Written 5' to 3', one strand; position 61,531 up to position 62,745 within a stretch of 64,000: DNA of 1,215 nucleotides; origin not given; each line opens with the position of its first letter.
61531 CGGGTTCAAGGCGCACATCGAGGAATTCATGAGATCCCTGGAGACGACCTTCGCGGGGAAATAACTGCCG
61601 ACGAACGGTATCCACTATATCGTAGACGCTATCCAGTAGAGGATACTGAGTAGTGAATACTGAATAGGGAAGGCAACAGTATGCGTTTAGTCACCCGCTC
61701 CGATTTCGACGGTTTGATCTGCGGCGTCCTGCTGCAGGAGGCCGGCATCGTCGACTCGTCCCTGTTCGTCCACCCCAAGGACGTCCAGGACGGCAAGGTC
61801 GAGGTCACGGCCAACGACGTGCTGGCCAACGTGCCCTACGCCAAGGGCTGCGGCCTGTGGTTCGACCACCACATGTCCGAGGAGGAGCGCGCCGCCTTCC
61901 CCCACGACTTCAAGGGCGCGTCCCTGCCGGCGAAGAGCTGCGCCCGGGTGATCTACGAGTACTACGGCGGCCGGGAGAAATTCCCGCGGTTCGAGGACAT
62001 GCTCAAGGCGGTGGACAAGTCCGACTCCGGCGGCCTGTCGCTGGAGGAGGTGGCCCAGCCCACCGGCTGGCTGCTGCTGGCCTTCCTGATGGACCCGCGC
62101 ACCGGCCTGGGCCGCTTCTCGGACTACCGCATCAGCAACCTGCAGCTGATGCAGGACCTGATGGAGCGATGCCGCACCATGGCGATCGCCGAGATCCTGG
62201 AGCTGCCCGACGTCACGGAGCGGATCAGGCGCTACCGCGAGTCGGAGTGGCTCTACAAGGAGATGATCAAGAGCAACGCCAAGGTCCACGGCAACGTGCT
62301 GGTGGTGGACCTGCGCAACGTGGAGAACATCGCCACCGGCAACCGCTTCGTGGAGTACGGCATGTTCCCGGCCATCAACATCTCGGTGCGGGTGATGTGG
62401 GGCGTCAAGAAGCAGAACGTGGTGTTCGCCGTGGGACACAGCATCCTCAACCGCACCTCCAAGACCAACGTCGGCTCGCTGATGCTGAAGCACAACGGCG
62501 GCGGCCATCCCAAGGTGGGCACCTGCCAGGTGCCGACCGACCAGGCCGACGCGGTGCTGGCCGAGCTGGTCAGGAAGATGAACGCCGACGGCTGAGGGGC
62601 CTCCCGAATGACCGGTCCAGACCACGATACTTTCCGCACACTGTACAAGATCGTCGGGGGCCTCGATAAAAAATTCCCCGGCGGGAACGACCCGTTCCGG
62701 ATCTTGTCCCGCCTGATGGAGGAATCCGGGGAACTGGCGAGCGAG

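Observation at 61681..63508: DHH phosphoesterase, MazG-like NTP pyrophosphohydrolase and RGG/zinc-ribbon protein wedged between atpA and atpB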

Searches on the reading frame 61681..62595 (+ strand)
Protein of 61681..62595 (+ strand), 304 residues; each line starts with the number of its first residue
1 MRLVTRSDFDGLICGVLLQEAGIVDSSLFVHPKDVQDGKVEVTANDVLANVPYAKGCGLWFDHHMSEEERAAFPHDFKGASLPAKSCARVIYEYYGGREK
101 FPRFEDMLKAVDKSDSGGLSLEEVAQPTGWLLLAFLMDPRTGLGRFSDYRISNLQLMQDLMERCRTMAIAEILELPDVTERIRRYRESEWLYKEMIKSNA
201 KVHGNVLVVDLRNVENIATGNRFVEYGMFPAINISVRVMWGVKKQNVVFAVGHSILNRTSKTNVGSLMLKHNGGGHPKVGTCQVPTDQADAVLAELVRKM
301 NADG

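Call 7: search_protein_families(library=pfam, proteins=[window:61681-62592:+], max_evalue=0.01)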
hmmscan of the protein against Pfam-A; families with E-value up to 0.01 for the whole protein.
window:61681-62592:+ (304 aa): 1 family
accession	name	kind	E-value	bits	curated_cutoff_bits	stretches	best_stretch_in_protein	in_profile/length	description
PF02272.25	DHHA1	-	0.0031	18.4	25.9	1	257-299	48-99/102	DHHA1 domain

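Call 8: search_protein_families(library=ncbifam, proteins=[window:61681-62592:+], max_evalue=0.01)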
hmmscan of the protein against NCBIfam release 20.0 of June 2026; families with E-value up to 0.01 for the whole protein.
window:61681-62592:+ (304 aa): 0 families

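Call 9: search_solved_structures(query=window:61681-62592:+, max_evalue=10, show_alignments=2)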
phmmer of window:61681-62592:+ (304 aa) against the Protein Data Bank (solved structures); distinct sequences matched with E-value up to 10: 3.
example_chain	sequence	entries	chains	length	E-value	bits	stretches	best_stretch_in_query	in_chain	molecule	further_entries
7d62_A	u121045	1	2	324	5.3e-98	331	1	2-304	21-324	PggH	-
5j21_A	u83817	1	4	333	0.23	13.7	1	263-296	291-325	Bifunctional oligoribonuclease and PAP phosphatase NrnA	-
5ipp_A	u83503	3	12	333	0.56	12.5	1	263-296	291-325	Bifunctional oligoribonuclease and PAP phosphatase NrnA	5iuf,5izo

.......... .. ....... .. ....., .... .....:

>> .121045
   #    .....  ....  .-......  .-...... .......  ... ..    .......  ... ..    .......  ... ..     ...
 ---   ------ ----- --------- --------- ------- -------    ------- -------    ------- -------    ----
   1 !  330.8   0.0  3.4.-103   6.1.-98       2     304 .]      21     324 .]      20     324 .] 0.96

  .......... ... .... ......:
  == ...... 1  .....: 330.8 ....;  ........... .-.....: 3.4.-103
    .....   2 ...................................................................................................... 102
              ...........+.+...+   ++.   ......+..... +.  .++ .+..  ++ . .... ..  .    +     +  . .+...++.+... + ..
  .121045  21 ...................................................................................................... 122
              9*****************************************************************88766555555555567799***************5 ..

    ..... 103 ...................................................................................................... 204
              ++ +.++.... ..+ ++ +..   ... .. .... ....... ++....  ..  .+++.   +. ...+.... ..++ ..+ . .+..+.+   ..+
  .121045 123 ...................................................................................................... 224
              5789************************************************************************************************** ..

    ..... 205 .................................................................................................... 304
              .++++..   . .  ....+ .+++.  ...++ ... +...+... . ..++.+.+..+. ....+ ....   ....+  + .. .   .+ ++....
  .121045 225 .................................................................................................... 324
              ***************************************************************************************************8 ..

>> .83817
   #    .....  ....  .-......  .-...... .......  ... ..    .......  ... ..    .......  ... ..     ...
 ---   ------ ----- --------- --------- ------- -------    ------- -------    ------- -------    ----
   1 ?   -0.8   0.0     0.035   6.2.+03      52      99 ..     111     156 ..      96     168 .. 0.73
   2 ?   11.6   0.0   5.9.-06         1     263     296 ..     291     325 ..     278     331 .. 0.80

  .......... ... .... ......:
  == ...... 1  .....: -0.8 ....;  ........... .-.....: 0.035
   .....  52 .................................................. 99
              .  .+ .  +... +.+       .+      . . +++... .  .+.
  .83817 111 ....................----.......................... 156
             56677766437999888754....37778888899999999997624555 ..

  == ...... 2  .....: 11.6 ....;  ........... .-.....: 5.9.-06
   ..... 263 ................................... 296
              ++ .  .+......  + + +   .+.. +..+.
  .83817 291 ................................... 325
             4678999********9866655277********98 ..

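Call 19: find_encoding_contigs(protein=window:61681-62595:+, flank=10000, max_places=10)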
Protein window:61681-62595:+ (304 aa): 10 contigs read that carry it; 8 places shown.
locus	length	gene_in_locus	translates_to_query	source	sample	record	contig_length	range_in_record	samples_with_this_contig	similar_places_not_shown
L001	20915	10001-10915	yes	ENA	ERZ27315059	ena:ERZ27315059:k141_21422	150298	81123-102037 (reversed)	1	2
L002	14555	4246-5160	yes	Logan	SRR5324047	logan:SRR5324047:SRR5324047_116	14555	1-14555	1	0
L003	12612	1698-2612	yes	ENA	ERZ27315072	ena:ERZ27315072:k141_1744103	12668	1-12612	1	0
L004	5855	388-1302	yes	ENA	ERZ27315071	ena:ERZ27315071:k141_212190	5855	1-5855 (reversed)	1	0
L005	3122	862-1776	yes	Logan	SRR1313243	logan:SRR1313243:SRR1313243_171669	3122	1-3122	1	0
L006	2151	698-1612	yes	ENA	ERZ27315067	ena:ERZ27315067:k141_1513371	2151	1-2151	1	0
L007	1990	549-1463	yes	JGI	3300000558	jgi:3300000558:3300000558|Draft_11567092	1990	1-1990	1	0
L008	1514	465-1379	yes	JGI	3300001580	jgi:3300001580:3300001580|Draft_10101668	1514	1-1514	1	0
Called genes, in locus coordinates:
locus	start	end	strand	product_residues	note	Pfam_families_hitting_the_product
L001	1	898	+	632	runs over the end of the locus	PF18670:V_ATPase_I_N, PF01496:V_ATPase_I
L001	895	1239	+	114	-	PF00137:ATP-synt_C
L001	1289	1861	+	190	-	PF01991:vATP-synt_E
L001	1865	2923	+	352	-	PF01992:vATP-synt_AC39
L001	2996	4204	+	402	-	PF20539:DUF6754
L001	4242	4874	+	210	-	-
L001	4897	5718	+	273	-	-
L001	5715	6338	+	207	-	-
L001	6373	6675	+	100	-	-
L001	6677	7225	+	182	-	-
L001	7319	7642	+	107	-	PF01990:ATP-synt_F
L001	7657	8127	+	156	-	-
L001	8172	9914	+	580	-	PF02874:ATP-synt_ab_N, PF16886:ATP-synt_ab_Xtn, PF00006:ATP-synt_ab, PF22919:ATP-synt_VA_C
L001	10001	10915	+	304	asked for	-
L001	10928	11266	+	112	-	-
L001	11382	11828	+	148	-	PF23477:zf_Tbcl_2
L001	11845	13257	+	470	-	PF02874:ATP-synt_ab_N, PF00006:ATP-synt_ab, PF22919:ATP-synt_VA_C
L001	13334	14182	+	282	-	-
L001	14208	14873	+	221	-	PF01813:ATP-synt_D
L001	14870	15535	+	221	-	-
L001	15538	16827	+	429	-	PF20094:GWxTD_dom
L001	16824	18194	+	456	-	PF20094:GWxTD_dom (weak)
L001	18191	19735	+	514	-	PF00221:Lyase_aromatic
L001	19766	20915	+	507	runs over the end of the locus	PF00221:Lyase_aromatic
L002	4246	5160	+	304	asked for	-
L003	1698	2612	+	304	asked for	-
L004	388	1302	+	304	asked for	-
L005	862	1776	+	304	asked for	-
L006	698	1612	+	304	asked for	-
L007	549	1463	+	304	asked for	-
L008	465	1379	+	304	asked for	-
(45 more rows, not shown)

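Call 20: find_homologous_proteins(query=window:61681-62592:+, max_evalue=1e-10)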
Query window:61681-62592:+ (304 aa): 8000 proteins with E <= 1e-10 among 8000 candidates; the best 120 are listed.
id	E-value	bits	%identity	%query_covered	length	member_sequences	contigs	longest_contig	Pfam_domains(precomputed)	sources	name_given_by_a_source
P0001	1.0e-184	631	90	100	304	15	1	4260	-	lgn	-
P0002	6.6e-170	582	81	100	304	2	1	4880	-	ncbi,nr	ncbi:MAG: exopolyphosphatase [Candidatus Edwardsbacteria bacterium]|nr:exopolyphosphatase [Candidatu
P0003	7.4e-166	569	81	100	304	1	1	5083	-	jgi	jgi:nanoRNase/pAp phosphatase (c-di-AMP/oligoRNAs hydrolase)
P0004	1.0e-165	568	79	100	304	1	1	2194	-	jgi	jgi:nanoRNase/pAp phosphatase (c-di-AMP/oligoRNAs hydrolase)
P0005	1.0e-164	565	80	100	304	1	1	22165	-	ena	-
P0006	9.6e-164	562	79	100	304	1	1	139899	-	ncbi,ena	-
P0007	3.5e-163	560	80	100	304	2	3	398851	-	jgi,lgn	jgi:nanoRNase/pAp phosphatase (c-di-AMP/oligoRNAs hydrolase)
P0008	1.1e-162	558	79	100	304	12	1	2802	-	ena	-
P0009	1.7e-162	558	79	100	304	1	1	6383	-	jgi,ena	-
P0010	3.2e-162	557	78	100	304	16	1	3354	-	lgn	-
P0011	2.1e-161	554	79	100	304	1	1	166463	-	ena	-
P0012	4.2e-161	553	78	100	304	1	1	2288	-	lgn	-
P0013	4.3e-161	553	78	100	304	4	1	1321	-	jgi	jgi:nanoRNase/pAp phosphatase (c-di-AMP/oligoRNAs hydrolase)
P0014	8.2e-161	552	78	100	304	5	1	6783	-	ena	-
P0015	1.6e-160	551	78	100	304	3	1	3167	-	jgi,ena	-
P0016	2.2e-160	551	78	100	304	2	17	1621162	-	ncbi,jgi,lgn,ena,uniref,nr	ncbi:MAG: exopolyphosphatase [Candidatus Edwardsbacteria bacterium RIFOXYD12_FULL_50_11]|uniref:Exop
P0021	2.6e-141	488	69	99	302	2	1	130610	-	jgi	jgi:nanoRNase/pAp phosphatase (c-di-AMP/oligoRNAs hydrolase)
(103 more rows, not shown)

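Call 21: find_encoding_contigs(protein=P0016, flank=10000, max_places=3)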
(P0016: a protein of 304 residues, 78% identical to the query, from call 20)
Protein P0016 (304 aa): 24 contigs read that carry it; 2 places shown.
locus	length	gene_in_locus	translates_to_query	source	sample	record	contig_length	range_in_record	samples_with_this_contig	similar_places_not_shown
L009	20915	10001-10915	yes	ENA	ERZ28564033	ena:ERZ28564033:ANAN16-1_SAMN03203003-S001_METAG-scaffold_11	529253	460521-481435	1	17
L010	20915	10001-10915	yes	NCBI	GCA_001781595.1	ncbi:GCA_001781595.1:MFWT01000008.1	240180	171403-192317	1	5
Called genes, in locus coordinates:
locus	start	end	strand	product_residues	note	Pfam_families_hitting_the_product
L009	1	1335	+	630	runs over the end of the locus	PF01496:V_ATPase_I, PF18670:V_ATPase_I_N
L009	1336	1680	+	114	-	PF00137:ATP-synt_C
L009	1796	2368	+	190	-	PF01991:vATP-synt_E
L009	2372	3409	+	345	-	PF01992:vATP-synt_AC39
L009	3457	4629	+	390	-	PF20539:DUF6754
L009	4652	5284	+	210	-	-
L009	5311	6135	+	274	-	-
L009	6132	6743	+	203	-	-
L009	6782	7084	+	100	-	-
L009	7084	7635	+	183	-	-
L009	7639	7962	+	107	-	PF01990:ATP-synt_F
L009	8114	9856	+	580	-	PF02874:ATP-synt_ab_N, PF16886:ATP-synt_ab_Xtn, PF00006:ATP-synt_ab, PF22919:ATP-synt_VA_C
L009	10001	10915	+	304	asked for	-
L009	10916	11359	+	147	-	-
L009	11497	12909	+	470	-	PF02874:ATP-synt_ab_N, PF00006:ATP-synt_ab, PF22919:ATP-synt_VA_C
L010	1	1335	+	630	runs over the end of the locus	PF01496:V_ATPase_I, PF18670:V_ATPase_I_N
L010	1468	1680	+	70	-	PF00137:ATP-synt_C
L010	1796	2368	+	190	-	PF01991:vATP-synt_E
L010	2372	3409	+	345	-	PF01992:vATP-synt_AC39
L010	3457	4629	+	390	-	PF20539:DUF6754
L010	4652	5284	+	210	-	-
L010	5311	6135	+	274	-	-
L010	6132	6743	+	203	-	-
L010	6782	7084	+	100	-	-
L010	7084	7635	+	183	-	-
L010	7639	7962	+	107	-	PF01990:ATP-synt_F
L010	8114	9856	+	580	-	PF02874:ATP-synt_ab_N, PF16886:ATP-synt_ab_Xtn, PF00006:ATP-synt_ab, PF22919:ATP-synt_VA_C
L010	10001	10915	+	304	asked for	-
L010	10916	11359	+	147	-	-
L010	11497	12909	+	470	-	PF02874:ATP-synt_ab_N, PF00006:ATP-synt_ab, PF22919:ATP-synt_VA_C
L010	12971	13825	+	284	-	-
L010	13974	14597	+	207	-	PF01813:ATP-synt_D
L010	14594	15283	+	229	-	-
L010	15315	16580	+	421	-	PF20094:GWxTD_dom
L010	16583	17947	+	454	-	-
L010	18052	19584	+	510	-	PF00221:Lyase_aromatic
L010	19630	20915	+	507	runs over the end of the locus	PF00221:Lyase_aromatic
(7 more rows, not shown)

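Call 22: find_encoding_contigs(protein=P0021, flank=10000, max_places=2)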
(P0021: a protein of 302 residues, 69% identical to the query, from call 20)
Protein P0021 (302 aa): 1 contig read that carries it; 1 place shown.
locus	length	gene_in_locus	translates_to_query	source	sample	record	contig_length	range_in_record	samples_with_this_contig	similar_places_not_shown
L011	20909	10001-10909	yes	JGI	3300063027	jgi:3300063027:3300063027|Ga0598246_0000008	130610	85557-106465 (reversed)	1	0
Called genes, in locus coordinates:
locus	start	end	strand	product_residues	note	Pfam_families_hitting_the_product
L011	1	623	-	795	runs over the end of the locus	PF01266:DAO (faint), PF02737:3HCDH_N, PF03446:NAD_binding_2 (faint), PF00725:3HCDH, PF00378:ECH_1, PF16113:ECH_2 (weak)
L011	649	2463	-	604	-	PF00501:AMP-binding, PF23562:AMP-binding_C_3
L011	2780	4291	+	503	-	PF13505:OMP_b-brl (faint), PF03349:Toluene_X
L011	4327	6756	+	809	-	-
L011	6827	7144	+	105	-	-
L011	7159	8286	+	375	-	PF08545:ACP_syn_III, PF08541:ACP_syn_III_C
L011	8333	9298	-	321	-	PF13487:HD_5, PF01966:HD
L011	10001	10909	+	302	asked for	-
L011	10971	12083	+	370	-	PF01590:GAF, PF13185:GAF_2, PF13492:GAF_3, PF13487:HD_5, PF01966:HD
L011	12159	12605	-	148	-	-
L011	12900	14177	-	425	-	PF01436:NHL (faint), PF08450:SGL (faint), PF25021:TEN_NHL (faint)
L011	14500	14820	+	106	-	-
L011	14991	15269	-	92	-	-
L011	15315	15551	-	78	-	-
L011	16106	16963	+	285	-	-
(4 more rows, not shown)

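Call 25: find_related_loci(query=window:61681-62592:+, collection=genome_contigs, flank=10000)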
Query window:61681-62592:+ (304 aa) in genome_contigs; peptide patterns used: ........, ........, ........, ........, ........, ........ (x = any residue, [..] = any of these).
599 stretches matched a pattern (row limit reached: there are more); 578 encode a relative of the query (tblastn E <= 1e-3); the best 80 are kept; 80 distinct loci.
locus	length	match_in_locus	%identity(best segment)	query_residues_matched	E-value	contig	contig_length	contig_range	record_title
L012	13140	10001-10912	78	1-304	4e-170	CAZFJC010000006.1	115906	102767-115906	MAG TPA_asm: uncultured bacterium isolate binchicken_co7_184 genome assembly, contig: NODE_287_length_115906_cov_11.4858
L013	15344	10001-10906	66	1-302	2e-141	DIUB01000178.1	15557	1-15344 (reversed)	MAG TPA_asm: Geobacter sp. UBA6169 UBA6169_contig_214221, whole genome shotgun sequence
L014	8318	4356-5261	66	1-302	3e-141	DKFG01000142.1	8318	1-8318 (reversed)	MAG TPA_asm: Geobacter sp. UBA6802 UBA6802_contig_32552, whole genome shotgun sequence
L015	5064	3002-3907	66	1-302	5e-142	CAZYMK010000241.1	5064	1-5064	MAG TPA_asm: uncultured Geobacter sp. isolate binchicken_co309_23 genome assembly, contig: NODE_11065_length_5064_cov_7.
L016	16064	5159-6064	65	1-302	1e-139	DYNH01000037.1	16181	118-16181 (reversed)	MAG TPA_asm: Trichlorobacter lovleyi isolate SulCav_FS08_3_47_22 SulCav_FS08_3_1461_length_16181_cov_12_309686, whole ge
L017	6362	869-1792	64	1-304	5e-139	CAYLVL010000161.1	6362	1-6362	MAG TPA_asm: uncultured Planctomycetota bacterium isolate binchicken_co184_441 genome assembly, contig: NODE_25920_lengt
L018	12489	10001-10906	63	1-302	4e-137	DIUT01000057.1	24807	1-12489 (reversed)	MAG TPA_asm: Geobacter sp. UBA6151 UBA6151_contig_82166, whole genome shotgun sequence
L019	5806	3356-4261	65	1-302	1e-136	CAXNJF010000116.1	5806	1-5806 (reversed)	MAG: Trichlorobacter sp. isolate MiH-14oct19-241 genome assembly, contig: MiH-14oct19-C31327, whole genome shotgun seque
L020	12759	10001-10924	62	1-304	8e-135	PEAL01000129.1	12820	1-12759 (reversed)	MAG: Deltaproteobacteria bacterium isolate ER2bin7 scaffold931, whole genome shotgun sequence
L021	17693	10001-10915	61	1-304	8e-133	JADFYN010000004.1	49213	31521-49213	MAG: Deltaproteobacteria bacterium isolate nDJH8bin5 nDJH8_bin5_NODE_4_length_49213_cov_2.396488, whole genome shotgun s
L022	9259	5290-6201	63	1-304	7e-132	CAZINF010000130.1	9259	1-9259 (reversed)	MAG TPA_asm: uncultured Syntrophus sp. isolate SRP302447_co1_400 genome assembly, contig: NODE_19935_length_9259_cov_34.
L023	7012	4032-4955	62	1-304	5e-132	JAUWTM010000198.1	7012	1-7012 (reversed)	MAG: Planctomycetota bacterium isolate CSMAG_2580 CSMAG_2580_k127_3017011_length_7012_cov_10.0000, whole genome shotgun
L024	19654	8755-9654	64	1-299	1e-130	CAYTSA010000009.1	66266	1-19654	MAG TPA_asm: uncultured Desulfovibrionaceae bacterium isolate SRP141376_co5_405 genome assembly, contig: NODE_894_length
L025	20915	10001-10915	61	1-304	2e-130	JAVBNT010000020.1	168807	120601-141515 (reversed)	MAG: Candidatus Xenobia bacterium isolate EPI_MAG_00088 c_000002667320, whole genome shotgun sequence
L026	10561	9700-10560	65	1-286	1e-129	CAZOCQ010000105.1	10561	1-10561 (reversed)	MAG TPA_asm: uncultured Desulfobacca sp. isolate binchicken_co107_299 genome assembly, contig: NODE_14098_length_10561_c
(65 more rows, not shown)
